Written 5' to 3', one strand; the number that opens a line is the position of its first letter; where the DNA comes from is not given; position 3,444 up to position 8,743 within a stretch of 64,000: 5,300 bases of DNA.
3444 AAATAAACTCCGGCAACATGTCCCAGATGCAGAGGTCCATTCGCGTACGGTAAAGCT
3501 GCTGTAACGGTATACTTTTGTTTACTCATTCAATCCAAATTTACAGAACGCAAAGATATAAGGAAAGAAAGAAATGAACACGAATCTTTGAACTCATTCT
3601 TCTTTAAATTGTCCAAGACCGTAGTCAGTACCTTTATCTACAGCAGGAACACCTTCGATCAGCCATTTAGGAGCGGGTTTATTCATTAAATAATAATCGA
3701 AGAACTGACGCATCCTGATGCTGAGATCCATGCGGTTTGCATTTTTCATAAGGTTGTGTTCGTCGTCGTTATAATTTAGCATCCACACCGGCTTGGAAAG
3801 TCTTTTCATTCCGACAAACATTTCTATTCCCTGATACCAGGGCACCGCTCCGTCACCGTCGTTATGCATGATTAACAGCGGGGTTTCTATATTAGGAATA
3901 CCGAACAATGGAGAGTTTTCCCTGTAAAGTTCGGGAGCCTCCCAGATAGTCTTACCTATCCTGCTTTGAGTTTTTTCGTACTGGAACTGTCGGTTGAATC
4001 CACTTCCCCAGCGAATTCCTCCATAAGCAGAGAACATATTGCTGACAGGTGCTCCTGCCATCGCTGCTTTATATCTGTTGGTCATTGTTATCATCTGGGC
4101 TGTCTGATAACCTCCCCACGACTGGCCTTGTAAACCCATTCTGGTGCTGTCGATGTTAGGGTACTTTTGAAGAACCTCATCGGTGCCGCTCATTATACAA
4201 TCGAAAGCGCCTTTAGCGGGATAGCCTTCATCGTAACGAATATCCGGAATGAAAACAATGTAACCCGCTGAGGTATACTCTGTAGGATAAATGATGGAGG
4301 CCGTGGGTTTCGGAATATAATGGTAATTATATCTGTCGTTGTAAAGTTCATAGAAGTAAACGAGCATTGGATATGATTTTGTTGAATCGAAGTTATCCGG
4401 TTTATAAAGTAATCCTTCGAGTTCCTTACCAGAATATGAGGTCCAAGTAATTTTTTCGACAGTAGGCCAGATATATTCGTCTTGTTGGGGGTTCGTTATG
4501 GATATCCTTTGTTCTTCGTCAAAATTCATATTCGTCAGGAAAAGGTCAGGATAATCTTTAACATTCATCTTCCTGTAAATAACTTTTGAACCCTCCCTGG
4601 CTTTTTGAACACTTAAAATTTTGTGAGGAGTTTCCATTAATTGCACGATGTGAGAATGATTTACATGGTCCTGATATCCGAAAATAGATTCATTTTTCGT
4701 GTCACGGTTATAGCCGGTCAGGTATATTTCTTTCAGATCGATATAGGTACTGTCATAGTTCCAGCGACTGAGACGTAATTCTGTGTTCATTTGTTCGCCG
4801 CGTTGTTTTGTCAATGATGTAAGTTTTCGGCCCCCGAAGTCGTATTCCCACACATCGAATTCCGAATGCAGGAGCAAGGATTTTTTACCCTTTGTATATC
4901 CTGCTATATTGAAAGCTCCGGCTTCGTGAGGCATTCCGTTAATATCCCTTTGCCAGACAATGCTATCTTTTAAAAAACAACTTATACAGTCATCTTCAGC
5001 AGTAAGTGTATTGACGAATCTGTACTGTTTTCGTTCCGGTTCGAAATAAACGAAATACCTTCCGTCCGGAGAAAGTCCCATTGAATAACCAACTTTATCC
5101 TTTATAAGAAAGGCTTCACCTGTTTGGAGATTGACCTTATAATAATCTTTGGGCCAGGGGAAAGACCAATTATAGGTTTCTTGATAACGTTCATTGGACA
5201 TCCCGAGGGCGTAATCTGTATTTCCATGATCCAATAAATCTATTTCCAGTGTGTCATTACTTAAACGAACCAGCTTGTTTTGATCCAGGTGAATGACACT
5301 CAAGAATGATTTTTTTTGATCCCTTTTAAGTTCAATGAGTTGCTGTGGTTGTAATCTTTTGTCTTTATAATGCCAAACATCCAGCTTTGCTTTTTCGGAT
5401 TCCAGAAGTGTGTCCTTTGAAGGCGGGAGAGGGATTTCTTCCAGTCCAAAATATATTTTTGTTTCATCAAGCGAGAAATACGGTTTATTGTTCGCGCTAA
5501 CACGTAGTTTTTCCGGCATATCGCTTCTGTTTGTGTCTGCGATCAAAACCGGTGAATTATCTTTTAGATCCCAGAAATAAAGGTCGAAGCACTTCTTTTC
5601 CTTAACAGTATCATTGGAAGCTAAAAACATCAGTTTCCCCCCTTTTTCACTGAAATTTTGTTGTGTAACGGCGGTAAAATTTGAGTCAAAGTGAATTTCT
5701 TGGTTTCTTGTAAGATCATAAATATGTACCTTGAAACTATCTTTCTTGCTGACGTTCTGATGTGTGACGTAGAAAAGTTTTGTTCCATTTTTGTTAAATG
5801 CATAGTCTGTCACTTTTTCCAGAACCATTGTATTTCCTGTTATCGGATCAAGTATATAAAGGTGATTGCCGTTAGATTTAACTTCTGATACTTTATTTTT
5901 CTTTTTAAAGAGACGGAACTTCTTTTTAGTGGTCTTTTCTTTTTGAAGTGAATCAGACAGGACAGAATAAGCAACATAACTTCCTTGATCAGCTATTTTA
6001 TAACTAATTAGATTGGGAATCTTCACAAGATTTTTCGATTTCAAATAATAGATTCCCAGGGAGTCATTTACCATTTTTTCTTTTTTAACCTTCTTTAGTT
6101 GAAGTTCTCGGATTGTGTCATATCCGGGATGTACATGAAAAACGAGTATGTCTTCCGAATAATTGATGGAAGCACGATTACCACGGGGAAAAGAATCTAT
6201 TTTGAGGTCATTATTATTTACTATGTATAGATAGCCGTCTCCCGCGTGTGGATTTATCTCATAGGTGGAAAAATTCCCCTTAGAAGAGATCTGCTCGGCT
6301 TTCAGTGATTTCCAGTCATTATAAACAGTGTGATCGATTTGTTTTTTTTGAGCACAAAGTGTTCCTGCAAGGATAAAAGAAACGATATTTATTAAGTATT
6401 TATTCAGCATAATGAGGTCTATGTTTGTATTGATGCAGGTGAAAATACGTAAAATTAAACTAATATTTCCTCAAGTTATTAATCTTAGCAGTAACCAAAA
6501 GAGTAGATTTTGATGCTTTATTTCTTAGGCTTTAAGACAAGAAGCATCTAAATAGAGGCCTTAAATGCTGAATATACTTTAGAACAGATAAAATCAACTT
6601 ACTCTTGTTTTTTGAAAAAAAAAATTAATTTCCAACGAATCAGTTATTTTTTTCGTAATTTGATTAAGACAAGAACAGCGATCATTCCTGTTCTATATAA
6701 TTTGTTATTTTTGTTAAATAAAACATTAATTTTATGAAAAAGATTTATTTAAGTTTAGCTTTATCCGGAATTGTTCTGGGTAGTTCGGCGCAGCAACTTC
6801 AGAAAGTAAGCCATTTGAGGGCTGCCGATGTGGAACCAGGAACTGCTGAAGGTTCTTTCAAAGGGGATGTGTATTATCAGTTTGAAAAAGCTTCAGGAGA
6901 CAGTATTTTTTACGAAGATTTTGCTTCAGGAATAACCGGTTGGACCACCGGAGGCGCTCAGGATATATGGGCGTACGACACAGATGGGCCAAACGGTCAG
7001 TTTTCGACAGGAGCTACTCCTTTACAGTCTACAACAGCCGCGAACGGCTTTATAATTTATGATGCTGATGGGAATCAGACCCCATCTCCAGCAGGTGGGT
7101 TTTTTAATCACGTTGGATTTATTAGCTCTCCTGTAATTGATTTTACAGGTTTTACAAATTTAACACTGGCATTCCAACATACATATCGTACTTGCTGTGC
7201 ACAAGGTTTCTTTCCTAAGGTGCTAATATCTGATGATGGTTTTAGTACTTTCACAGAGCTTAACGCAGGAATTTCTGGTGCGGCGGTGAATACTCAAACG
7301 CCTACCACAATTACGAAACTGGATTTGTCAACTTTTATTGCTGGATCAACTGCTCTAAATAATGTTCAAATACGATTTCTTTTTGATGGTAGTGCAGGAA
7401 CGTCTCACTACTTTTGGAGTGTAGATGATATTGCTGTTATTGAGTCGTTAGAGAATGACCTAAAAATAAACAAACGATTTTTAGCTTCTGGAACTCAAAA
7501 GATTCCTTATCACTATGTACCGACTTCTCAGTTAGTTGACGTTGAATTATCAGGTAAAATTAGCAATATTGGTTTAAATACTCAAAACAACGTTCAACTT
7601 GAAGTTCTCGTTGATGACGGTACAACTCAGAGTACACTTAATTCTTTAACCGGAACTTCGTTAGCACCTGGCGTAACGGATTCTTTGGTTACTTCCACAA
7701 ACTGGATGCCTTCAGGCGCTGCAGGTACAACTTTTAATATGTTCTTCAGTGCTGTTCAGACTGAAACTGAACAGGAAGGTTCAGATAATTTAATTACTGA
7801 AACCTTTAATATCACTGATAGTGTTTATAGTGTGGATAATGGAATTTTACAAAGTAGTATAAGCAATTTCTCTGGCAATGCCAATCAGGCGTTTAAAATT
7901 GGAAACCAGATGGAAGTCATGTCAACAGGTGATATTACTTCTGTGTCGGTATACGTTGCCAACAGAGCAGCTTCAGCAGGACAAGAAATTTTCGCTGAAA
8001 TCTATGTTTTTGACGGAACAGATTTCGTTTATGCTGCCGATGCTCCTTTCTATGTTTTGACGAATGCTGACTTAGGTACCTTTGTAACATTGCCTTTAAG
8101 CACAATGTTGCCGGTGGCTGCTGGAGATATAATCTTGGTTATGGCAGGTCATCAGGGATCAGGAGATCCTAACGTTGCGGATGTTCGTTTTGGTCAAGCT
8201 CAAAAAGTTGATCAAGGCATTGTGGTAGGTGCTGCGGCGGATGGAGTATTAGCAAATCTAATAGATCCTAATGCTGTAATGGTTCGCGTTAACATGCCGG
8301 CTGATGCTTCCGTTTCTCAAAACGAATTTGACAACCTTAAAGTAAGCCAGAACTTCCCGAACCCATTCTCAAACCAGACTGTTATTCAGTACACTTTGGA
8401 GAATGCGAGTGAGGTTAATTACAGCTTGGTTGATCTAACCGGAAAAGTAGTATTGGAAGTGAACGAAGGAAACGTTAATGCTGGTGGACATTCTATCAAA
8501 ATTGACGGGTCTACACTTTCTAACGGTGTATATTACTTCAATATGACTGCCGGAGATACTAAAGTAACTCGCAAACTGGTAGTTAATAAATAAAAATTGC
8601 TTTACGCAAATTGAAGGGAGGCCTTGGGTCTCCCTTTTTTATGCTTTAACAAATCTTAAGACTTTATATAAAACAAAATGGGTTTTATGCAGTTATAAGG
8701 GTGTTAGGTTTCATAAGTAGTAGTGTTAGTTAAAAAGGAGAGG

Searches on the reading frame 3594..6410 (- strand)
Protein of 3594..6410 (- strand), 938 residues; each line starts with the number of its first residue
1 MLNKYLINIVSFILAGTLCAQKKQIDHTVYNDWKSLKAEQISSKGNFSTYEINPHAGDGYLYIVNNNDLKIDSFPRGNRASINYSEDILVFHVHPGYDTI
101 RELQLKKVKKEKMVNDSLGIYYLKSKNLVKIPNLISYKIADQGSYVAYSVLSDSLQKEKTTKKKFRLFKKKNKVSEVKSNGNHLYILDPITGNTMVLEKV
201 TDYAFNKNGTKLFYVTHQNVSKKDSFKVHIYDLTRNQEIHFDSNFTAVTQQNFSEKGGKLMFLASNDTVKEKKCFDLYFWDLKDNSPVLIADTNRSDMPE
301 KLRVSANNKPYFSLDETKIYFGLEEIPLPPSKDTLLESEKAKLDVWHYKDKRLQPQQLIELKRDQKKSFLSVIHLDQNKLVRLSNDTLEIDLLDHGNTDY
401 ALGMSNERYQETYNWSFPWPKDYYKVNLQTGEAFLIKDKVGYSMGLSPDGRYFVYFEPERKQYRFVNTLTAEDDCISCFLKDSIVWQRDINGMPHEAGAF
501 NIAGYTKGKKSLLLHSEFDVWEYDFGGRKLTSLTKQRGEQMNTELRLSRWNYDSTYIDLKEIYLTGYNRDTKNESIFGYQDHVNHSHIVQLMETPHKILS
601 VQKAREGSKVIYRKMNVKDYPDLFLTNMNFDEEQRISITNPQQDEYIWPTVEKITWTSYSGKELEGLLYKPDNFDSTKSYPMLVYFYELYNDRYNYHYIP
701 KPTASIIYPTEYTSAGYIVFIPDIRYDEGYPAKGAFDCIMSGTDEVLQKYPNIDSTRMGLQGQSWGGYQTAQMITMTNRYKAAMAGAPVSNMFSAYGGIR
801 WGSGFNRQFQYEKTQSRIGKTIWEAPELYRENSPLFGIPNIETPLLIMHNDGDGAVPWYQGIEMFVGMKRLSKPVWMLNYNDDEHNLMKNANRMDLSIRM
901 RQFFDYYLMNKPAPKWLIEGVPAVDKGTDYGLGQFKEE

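Call 30: search_protein_families(library=pfam, proteins=[window:3594-6410:-])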
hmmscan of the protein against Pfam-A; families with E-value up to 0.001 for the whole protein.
window:3594-6410:- (938 aa): 2 families
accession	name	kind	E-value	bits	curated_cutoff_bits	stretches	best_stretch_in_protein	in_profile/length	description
PF00326.27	Peptidase_S9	-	4.7e-21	75.7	22.6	1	733-909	42-211/213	Prolyl oligopeptidase family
PF20434.5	BD-FAE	-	0.00012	22.1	26.8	1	752-863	85-210/215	BD-FAE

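Call 56: find_related_loci(query=window:3594-6410:-, collection=metagenome_contigs, flank=6000)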
Query window:3594-6410:- (938 aa) in metagenome_contigs; peptide patterns used: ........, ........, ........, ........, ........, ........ (x = any residue, [..] = any of these).
600 stretches matched a pattern (row limit reached: there are more); 493 encode a relative of the query (tblastn E <= 1e-3); the best 80 are kept; 80 distinct loci.
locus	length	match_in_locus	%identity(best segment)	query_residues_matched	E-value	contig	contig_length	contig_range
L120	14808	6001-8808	59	1-938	0e+0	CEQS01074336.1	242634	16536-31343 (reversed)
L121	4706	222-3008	56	6-936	0e+0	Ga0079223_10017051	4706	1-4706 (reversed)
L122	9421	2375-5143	56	9-936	0e+0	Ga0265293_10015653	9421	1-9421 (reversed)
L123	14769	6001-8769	54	9-936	0e+0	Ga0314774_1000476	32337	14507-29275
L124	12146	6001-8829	49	4-932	0e+0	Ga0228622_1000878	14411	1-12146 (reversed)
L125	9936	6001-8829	49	4-932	0e+0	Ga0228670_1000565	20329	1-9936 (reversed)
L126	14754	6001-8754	50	20-932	0e+0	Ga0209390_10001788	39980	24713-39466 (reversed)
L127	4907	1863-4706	48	4-936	0e+0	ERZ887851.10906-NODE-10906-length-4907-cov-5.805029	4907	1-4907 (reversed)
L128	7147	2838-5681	46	17-932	0e+0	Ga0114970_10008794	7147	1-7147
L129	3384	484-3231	44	22-932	0e+0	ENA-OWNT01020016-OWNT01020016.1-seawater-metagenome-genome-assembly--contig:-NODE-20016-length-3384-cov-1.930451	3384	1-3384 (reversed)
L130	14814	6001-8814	41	2-932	0e+0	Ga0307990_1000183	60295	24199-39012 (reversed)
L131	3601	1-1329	68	493-936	0e+0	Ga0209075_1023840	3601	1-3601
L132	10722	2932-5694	39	2-932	0e+0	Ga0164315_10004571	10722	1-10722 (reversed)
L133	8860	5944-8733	37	1-931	0e+0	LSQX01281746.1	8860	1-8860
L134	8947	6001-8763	39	2-932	0e+0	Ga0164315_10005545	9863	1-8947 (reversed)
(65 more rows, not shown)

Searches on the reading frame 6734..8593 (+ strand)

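Call 30: search_protein_families(library=pfam, proteins=[window:6734-8593:+])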
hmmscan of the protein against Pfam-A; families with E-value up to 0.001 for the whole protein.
window:6734-8593:+ (619 aa): 2 families
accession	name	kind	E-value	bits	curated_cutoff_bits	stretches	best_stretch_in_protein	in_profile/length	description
PF18962.6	Por_Secre_tail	-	3.2e-12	47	27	1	541-617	2-75/75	Secretion system C-terminal sorting domain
PF13860.13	FlgD_ig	-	0.00011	22.5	27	1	551-608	14-77/79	FlgD Ig-like domain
